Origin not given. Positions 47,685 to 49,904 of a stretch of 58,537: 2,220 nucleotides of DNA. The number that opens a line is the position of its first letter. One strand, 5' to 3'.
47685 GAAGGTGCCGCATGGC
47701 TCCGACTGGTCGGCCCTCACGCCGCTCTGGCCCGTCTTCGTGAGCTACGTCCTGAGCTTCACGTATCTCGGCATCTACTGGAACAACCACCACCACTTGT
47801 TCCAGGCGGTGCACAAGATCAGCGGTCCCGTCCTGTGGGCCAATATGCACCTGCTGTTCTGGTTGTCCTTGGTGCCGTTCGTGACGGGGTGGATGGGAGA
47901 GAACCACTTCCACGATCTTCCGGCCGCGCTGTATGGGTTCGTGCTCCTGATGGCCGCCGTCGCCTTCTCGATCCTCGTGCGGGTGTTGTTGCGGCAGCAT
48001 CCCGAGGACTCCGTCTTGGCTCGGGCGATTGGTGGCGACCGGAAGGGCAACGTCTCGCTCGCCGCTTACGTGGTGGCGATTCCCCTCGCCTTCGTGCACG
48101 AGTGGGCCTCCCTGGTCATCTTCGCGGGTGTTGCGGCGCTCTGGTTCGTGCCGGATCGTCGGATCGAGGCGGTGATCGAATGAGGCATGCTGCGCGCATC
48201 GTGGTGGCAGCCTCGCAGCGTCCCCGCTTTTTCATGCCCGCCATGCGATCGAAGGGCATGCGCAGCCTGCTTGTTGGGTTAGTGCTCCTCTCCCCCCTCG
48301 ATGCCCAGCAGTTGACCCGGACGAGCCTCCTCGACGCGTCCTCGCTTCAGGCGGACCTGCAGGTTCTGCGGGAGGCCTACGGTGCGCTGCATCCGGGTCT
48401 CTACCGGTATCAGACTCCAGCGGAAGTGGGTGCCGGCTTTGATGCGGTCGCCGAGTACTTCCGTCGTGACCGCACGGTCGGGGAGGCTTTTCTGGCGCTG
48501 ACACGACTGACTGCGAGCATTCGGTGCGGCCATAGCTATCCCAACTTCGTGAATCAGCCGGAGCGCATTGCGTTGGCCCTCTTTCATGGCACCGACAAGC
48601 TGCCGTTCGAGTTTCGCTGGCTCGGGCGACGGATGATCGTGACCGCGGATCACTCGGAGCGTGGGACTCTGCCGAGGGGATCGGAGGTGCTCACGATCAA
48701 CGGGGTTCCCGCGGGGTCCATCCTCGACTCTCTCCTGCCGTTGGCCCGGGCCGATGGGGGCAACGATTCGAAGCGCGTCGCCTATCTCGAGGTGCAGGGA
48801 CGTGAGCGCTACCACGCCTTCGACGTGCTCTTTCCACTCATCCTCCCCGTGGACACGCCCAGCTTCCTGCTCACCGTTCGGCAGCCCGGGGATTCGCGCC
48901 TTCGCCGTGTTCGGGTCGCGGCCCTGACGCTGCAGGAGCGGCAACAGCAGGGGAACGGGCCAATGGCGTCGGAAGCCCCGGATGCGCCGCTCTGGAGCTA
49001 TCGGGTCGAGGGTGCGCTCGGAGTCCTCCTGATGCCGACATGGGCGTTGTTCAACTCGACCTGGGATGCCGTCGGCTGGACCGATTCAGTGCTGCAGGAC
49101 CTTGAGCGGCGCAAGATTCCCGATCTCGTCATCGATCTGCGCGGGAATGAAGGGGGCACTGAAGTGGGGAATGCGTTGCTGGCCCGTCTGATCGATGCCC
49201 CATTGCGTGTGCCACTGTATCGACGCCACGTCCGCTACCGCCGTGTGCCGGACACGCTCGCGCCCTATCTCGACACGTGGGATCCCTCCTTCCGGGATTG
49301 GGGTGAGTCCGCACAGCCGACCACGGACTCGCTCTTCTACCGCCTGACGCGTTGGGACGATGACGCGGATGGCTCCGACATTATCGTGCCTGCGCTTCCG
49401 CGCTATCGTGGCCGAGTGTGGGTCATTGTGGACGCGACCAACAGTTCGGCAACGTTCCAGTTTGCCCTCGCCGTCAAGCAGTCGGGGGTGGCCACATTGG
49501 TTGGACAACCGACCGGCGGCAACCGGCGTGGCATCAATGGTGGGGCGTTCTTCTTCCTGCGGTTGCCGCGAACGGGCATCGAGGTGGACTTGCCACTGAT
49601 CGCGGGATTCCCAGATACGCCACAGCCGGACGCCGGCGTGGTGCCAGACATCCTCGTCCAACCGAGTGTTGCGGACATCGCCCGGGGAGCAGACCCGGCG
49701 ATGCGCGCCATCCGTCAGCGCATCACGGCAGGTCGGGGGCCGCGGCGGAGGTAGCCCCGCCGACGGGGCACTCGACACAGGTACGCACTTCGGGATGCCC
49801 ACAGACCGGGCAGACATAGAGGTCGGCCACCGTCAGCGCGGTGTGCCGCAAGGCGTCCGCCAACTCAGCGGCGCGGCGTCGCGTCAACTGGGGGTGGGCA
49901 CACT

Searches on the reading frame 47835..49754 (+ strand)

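Call 46: search_protein_families(library=pfam, proteins=[window:47835-49754:+], max_evalue=0.00001)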
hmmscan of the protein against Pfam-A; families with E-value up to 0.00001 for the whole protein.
window:47835-49754:+ (639 aa): 1 family
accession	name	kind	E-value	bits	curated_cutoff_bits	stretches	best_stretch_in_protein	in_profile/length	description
PF03572.23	Peptidase_S41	-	2.7e-16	60.1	24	1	411-564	13-125/165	Peptidase family S41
